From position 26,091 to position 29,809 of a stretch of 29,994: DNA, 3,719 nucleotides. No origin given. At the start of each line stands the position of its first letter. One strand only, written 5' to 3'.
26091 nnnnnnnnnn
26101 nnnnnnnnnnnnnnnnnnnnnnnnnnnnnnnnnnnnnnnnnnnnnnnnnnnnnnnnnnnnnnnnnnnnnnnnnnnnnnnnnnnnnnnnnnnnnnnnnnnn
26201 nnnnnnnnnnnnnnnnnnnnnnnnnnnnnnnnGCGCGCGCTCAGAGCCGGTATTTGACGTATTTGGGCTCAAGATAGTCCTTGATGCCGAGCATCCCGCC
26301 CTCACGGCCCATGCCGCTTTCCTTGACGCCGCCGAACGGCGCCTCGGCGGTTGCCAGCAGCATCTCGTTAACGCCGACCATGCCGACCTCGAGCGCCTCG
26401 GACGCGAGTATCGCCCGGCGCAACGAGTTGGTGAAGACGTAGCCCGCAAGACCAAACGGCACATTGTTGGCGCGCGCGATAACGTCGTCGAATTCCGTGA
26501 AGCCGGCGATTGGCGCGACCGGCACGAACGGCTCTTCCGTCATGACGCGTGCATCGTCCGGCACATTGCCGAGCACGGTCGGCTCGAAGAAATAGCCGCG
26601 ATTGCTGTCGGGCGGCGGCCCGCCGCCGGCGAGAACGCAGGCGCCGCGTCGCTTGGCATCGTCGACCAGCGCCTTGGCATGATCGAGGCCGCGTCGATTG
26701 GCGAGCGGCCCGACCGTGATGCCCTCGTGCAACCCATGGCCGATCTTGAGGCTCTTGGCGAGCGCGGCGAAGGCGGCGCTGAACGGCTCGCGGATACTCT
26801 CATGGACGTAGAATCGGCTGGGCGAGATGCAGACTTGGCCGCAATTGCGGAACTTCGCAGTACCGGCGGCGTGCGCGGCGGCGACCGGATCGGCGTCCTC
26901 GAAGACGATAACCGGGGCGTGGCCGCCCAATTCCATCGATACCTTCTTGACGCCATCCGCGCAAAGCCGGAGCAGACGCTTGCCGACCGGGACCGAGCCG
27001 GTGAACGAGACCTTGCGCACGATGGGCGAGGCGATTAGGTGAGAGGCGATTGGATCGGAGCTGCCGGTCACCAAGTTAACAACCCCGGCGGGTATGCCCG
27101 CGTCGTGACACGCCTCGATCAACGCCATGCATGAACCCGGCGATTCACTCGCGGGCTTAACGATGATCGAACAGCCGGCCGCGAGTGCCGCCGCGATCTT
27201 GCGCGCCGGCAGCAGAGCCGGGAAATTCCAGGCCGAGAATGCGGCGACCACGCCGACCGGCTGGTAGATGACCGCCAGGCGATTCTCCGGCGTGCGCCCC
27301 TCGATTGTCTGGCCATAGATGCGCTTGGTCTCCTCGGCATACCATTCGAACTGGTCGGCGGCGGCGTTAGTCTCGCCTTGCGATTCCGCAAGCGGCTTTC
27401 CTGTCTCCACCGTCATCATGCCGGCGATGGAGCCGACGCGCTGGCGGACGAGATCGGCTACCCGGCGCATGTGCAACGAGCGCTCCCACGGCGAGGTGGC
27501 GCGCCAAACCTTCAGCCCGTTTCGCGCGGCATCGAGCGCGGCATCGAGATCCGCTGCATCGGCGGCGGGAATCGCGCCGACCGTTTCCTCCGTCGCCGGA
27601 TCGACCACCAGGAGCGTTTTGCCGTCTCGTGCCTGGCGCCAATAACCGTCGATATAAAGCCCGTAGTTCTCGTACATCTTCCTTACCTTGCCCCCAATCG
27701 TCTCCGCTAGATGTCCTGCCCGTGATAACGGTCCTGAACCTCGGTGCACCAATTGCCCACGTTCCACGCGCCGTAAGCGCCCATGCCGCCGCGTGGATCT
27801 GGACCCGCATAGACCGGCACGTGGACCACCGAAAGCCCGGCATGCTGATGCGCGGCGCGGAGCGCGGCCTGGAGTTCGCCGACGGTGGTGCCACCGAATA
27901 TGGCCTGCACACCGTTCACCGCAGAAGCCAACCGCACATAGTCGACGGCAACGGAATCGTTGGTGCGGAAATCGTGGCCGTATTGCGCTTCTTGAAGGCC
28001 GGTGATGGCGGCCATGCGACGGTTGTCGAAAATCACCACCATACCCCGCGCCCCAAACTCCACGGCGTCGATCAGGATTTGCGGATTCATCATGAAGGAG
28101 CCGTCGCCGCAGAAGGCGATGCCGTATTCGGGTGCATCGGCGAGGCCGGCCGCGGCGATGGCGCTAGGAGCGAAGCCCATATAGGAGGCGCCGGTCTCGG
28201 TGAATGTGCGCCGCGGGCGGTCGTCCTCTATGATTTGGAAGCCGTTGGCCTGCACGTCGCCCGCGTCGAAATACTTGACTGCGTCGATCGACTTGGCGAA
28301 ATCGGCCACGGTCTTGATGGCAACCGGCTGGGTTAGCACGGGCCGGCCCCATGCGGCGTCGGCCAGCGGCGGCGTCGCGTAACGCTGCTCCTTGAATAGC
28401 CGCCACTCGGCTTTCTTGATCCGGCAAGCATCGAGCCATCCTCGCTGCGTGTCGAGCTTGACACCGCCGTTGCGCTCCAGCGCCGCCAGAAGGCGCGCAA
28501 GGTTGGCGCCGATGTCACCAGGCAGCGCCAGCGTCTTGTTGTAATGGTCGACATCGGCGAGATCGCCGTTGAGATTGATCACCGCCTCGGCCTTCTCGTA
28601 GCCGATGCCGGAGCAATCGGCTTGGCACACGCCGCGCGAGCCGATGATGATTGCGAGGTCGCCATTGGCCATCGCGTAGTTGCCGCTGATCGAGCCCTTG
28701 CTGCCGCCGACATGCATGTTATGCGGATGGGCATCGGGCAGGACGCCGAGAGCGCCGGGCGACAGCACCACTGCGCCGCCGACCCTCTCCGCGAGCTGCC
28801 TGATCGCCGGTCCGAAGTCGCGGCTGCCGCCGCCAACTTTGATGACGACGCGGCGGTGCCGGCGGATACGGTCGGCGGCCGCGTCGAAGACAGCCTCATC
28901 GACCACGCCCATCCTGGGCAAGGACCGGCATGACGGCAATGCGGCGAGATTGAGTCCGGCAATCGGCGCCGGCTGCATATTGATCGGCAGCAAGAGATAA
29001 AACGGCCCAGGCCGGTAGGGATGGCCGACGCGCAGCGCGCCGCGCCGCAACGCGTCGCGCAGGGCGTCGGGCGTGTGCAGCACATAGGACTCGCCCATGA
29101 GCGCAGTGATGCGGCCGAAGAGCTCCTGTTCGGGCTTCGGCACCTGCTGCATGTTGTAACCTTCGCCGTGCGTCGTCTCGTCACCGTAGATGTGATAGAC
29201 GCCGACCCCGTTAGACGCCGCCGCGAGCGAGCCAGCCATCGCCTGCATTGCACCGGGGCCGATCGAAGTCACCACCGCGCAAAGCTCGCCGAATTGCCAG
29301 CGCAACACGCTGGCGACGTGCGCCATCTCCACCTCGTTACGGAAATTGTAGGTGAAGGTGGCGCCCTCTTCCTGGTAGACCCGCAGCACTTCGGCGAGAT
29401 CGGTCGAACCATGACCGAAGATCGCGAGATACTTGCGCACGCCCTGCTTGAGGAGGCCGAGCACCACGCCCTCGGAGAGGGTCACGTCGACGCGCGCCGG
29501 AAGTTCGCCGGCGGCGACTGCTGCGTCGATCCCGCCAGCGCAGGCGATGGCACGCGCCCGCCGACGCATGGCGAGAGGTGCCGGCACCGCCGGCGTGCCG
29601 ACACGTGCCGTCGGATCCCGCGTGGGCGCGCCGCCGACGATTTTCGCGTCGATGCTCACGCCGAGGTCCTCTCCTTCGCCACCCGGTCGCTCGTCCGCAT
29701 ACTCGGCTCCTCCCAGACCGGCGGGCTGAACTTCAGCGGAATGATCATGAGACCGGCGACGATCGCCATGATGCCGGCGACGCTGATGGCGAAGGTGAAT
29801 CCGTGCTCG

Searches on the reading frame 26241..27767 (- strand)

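Call 79: search_protein_families(library=pfam, proteins=[window:26241-27767:-], max_evalue=0.001)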
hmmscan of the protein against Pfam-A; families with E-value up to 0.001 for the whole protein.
window:26241-27767:- (508 aa): 1 family
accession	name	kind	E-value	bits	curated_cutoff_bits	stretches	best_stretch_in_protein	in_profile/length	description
PF00171.27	Aldedh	-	1.7e-154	515.2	23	1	43-504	1-461/461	Aldehyde dehydrogenase family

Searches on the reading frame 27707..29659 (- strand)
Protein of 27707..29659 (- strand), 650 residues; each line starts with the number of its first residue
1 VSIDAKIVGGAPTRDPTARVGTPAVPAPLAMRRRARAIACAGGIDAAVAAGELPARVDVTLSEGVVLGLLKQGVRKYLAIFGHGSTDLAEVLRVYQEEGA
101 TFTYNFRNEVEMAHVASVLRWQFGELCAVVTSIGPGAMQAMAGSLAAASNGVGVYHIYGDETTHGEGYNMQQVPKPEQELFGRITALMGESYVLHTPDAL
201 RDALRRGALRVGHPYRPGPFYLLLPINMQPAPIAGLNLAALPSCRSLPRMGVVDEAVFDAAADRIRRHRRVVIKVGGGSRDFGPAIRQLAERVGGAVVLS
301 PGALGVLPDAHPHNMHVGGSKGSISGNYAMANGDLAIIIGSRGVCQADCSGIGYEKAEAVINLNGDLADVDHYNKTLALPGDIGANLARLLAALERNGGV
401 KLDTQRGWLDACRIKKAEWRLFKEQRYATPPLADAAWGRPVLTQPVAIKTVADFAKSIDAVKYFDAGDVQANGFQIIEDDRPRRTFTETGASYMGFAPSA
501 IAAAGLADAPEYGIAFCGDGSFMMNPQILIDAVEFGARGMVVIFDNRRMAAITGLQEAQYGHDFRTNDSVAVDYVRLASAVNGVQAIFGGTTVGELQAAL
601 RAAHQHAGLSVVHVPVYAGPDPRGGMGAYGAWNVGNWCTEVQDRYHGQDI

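Call 79: search_protein_families(library=pfam, proteins=[window:27707-29659:-], max_evalue=0.001)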
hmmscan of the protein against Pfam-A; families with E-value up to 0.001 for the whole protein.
window:27707-29659:- (650 aa): 3 families
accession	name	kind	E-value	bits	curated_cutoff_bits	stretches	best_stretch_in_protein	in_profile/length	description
PF02775.26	TPP_enzyme_C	-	1.9e-23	83.3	21.9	1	465-614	1-151/151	Thiamine pyrophosphate enzyme, C-terminal TPP binding domain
PF00205.28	TPP_enzyme_M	-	2.7e-18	66.4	30.4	1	259-390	2-137/137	Thiamine pyrophosphate enzyme, central domain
PF02776.23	TPP_enzyme_N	-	4.3e-07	30.2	26.8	1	61-172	3-111/119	Thiamine pyrophosphate enzyme, N-terminal TPP binding domain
